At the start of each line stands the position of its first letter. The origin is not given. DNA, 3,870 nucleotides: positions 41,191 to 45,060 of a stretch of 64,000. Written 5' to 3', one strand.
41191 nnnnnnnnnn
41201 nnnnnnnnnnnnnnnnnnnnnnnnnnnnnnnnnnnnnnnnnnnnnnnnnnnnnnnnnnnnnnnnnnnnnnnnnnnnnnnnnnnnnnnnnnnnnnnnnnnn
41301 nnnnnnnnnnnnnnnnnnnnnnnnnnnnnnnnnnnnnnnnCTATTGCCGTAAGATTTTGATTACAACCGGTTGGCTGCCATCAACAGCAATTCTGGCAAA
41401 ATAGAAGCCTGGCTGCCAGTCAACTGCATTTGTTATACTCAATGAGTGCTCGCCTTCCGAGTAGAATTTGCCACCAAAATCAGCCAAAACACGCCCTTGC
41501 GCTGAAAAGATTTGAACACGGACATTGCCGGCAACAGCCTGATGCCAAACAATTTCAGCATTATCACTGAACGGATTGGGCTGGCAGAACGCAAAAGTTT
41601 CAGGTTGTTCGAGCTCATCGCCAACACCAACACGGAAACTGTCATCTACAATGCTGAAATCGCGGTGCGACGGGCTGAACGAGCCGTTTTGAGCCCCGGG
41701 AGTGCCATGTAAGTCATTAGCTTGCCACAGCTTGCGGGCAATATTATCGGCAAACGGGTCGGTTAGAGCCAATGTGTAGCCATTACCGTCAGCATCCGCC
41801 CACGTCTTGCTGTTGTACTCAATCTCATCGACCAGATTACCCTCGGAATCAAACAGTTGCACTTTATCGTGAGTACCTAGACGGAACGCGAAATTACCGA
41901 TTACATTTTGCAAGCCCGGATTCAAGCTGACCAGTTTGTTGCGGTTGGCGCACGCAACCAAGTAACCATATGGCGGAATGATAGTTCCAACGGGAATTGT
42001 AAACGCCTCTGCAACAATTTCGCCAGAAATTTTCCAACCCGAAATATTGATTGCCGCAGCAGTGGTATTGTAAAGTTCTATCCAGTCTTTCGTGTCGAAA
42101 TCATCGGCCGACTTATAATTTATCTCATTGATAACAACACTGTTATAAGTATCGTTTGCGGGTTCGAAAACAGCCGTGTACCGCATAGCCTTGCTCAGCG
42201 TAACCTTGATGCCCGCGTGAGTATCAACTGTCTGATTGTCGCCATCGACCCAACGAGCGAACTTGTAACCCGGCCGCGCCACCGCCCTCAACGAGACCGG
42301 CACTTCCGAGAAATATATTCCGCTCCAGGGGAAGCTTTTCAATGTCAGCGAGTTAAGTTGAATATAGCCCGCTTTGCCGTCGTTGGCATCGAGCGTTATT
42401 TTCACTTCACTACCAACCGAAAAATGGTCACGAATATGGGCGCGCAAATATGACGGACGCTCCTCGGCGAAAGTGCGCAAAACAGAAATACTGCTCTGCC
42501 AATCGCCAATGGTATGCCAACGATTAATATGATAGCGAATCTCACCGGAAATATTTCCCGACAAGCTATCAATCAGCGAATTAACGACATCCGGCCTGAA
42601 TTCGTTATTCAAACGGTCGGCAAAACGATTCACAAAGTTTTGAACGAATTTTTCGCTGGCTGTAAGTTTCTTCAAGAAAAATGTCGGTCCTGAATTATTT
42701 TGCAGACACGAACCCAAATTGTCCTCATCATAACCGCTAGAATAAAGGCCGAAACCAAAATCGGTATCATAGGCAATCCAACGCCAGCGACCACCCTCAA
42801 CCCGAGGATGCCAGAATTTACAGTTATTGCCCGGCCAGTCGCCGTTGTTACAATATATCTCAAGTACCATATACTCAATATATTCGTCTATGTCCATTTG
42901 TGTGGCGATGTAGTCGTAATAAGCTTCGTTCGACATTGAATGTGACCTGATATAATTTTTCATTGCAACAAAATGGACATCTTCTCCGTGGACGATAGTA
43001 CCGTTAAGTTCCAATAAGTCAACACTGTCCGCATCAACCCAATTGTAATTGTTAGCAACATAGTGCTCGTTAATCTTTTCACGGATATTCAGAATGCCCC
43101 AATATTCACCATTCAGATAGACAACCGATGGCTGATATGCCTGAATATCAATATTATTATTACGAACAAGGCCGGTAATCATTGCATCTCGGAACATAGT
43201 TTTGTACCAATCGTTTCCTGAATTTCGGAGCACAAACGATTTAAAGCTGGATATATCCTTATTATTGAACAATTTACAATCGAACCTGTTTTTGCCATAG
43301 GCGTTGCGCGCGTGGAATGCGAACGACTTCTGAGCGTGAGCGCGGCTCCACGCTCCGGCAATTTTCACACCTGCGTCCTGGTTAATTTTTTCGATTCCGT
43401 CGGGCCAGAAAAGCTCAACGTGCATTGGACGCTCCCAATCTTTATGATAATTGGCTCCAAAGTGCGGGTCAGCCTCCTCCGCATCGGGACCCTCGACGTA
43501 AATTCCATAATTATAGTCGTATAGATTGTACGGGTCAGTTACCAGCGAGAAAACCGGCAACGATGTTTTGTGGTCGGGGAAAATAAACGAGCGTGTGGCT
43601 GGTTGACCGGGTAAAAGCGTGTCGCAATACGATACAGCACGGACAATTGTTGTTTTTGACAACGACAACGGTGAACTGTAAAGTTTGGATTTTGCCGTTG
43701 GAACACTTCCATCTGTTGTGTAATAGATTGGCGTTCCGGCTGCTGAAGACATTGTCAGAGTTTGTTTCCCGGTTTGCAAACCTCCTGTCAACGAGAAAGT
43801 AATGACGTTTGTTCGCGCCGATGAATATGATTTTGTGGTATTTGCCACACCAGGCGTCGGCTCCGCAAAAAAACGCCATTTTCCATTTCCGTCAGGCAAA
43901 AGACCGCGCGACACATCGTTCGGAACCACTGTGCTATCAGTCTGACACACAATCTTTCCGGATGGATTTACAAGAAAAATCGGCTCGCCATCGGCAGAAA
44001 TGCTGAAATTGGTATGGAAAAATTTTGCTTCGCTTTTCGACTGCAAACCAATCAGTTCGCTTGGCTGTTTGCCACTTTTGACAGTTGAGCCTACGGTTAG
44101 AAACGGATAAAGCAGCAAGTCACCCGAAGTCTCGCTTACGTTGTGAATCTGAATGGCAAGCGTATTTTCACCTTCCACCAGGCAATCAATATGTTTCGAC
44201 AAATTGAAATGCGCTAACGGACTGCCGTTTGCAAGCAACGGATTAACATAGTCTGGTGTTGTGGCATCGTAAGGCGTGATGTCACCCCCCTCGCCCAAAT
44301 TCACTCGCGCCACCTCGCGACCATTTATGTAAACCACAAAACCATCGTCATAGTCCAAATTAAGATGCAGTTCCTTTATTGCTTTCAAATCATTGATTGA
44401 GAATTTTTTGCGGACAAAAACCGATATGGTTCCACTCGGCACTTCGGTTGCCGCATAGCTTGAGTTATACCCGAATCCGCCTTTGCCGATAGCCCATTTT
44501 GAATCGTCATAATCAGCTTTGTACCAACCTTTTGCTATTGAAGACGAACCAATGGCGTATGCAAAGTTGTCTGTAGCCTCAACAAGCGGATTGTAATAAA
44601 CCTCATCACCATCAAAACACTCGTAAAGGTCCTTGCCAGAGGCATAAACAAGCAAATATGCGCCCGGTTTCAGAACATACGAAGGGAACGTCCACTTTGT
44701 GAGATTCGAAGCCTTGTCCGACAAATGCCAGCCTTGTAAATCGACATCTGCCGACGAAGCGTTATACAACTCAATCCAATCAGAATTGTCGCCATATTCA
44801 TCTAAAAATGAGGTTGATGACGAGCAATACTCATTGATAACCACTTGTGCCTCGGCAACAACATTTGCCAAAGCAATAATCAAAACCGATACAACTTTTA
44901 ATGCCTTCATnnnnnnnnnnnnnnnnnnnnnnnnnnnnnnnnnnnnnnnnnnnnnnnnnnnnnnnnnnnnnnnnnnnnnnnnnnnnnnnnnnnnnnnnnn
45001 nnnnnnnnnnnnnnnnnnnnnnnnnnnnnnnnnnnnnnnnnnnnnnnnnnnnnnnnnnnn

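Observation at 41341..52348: Tandem triplication of T9SS-exported lamin-tail/CotH-kinase-like proteins, preceded by a secreted START-like protein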

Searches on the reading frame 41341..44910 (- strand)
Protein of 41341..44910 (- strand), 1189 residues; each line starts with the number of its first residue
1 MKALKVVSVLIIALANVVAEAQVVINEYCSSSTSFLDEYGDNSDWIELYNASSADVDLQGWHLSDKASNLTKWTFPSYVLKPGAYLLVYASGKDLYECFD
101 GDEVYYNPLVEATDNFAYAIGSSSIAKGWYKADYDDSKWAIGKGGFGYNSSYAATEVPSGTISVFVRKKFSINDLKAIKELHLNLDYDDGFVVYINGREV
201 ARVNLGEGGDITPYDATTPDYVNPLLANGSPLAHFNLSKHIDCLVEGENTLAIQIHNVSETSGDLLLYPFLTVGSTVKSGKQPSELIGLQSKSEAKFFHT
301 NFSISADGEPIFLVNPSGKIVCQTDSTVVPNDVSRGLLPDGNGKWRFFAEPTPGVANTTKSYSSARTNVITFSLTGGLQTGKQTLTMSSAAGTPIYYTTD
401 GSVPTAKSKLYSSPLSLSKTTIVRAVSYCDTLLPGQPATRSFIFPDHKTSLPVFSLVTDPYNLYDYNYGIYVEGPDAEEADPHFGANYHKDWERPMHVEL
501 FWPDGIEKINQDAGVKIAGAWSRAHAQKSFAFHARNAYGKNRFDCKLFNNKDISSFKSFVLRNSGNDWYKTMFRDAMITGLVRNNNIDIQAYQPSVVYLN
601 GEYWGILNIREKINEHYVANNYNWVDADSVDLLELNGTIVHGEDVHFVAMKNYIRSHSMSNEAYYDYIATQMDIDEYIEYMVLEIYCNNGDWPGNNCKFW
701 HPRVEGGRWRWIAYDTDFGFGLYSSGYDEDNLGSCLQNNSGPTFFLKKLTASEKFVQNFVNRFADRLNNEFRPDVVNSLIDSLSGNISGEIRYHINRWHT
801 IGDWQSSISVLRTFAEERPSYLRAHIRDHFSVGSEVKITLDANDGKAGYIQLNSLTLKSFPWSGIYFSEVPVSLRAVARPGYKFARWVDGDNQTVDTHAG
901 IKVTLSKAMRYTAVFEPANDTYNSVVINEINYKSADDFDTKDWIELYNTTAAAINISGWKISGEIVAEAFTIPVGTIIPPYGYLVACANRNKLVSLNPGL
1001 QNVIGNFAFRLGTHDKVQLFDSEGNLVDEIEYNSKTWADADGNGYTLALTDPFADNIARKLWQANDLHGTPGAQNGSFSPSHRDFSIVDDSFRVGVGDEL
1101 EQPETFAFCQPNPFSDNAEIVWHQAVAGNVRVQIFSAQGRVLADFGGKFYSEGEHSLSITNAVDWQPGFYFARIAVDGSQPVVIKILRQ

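Call 3: search_protein_families(library=pfam, proteins=[window:41341-44910:-], max_evalue=0.01)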
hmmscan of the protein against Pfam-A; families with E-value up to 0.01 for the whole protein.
window:41341-44910:- (1189 aa): 6 families
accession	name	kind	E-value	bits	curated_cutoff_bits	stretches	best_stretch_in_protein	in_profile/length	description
PF08757.17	CotH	-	2.3e-51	175.7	23.8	1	515-822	1-322/322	CotH kinase protein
PF00932.25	LTD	-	4.1e-38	130.6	34.3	2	921-1033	4-108/109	Lamin Tail Domain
PF13290.12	CHB_HEX_C_1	-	2.2e-13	50.4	22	1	376-427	3-55/67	Chitobiase/beta-hexosaminidase C-terminal domain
PF13287.12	Fn3_assoc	-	1.1e-12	48.3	23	1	386-430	2-47/59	Fn3 associated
PF18998.6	Flg_new_2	-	4.8e-06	26.9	23.6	1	868-918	21-72/73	Divergent InlB B-repeat domain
PF18962.6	Por_Secre_tail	-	9.9e-06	26.2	27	1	1111-1179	3-67/75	Secretion system C-terminal sorting domain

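Call 4: search_protein_families(library=ncbifam, proteins=[window:41341-44910:-], max_evalue=0.01)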
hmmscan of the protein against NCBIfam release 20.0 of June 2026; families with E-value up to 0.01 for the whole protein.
window:41341-44910:- (1189 aa): 4 families
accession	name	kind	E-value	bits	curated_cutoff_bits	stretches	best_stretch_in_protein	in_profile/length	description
TIGR04183.1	Por_Secre_tail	domain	3.7e-08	33.2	23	1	1111-1187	3-70/72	T9SS type A sorting domain-containing protein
NF033680.1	exonuc_ExeM-GG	exception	3.1e-06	25.5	1300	1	2-64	5-59/884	extracellular exonuclease ExeM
NF052323.1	T9SSA_dep_M6i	equivalog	6.8e-06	24.3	600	1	1107-1178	958-1028/1043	T9SS-dependent M6-like inactivated metalloprotease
NF035926.1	scyF_NHL_VPEP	equivalog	0.0033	16.6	350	0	1129-1172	220-263/376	scytonemin biosynthesis PEP-CTERM protein ScyF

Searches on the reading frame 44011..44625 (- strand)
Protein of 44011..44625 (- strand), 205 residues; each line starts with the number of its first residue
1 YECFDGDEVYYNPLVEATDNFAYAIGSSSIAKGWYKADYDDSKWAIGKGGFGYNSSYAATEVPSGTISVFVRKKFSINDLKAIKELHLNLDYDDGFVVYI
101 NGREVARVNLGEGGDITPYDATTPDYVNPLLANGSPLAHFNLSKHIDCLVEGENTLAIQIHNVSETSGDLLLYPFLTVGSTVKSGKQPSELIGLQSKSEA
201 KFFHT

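Call 41: search_protein_families(library=pfam, proteins=[window:44011-44625:-], max_evalue=1)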
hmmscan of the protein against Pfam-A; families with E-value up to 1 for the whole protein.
seq(205 aa): 2 families
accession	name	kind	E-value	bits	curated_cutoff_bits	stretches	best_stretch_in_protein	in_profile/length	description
PF22820.2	TcaA_3rd_4th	-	0.042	14.2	27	1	86-120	5-37/73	TcaA protein 3rd/4th domain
PF14683.12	CBM-like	-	0.19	12.1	27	0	17-161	29-143/160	Polysaccharide lyase family 4, domain III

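Call 75: search_solved_structures(query=A5, max_evalue=10, show_alignments=2)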
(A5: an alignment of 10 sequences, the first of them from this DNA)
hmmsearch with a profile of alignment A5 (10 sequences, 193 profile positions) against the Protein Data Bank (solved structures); distinct sequences matched with E-value up to 10: 10.
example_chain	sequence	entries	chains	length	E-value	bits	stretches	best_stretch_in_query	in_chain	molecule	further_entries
3w5m_A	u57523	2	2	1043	0.0015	21.1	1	21-104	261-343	Putative rhamnosidase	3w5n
3vnx_A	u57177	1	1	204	0.032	16.8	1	51-123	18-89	ferritin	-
1vyd_A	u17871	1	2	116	0.14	14.6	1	27-65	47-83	CYTOCHROME C2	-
1c2r_A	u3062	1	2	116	0.18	14.3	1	27-58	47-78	CYTOCHROME C2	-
1c2n_A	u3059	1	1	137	0.26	13.8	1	27-58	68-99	CYTOCHROME C2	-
4f87_A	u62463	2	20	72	0.53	12.8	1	67-104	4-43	PlyCB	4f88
7kww_A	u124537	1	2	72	0.53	12.8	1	67-104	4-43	PlyCB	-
7kwy_A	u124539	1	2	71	0.56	12.7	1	67-105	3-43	PlyCB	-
4zrz_A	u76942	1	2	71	0.57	12.7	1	67-105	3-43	PlyCB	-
3l7t_A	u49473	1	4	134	1.9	11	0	74-104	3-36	Putative uncharacterized protein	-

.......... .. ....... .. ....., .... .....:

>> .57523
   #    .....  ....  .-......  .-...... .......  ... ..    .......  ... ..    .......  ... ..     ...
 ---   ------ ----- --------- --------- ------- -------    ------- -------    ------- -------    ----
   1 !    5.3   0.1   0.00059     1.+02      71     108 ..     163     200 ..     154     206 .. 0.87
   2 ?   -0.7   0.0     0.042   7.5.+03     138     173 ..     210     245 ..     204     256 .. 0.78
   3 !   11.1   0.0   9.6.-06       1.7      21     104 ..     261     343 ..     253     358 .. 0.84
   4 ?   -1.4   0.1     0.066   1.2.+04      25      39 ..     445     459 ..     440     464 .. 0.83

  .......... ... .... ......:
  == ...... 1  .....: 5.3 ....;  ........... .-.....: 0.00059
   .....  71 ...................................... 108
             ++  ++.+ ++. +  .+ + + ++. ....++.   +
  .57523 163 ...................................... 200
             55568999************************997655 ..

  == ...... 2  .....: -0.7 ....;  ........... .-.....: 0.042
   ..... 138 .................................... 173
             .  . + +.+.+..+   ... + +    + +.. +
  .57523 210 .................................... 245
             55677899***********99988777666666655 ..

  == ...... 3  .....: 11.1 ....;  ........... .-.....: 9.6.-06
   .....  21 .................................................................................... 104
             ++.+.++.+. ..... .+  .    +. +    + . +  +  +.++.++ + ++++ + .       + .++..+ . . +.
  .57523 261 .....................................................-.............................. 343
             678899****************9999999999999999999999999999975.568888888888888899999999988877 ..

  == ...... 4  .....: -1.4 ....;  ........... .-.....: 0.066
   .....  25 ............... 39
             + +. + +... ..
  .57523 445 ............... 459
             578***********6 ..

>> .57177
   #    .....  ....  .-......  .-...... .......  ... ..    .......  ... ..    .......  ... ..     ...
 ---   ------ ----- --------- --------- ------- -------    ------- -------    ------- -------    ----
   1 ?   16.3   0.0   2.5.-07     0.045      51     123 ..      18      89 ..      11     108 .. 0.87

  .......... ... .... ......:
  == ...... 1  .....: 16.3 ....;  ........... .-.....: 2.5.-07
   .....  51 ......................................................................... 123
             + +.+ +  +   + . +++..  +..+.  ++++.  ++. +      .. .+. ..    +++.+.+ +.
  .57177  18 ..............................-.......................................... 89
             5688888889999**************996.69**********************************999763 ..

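Call 76: search_protein_families(library=pfam, alignment_id=A5, max_evalue=1)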
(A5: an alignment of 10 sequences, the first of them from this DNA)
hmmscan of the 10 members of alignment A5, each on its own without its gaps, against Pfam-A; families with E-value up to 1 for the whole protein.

A. member 1, seq(201 aa): 2 families
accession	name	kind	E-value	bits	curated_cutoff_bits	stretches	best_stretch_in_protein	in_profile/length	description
PF22820.2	TcaA_3rd_4th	-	0.04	14.3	27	1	84-118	5-37/73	TcaA protein 3rd/4th domain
PF14683.12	CBM-like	-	0.21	11.9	27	0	16-159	30-143/160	Polysaccharide lyase family 4, domain III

B. families by the number of members that match (of 10 scanned): 8 families
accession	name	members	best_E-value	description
PF14683.12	CBM-like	2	0.0097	Polysaccharide lyase family 4, domain III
PF22188.2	Phage_spike_P1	1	0.0071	Phage PM2 spike protein P1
PF22820.2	TcaA_3rd_4th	1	0.04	TcaA protein 3rd/4th domain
PF00286.25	Flexi_CP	1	0.043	Viral coat protein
PF02916.20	DNA_PPF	1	0.12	DNA polymerase processivity factor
PF20821.2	C1_PlyCB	1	0.15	Streptococcus virus C1, PlyCB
PF13564.11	DoxX_2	1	0.17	DoxX-like family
PF02837.24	Glyco_hydro_2_N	1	0.18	Glycosyl hydrolases family 2, sugar binding domain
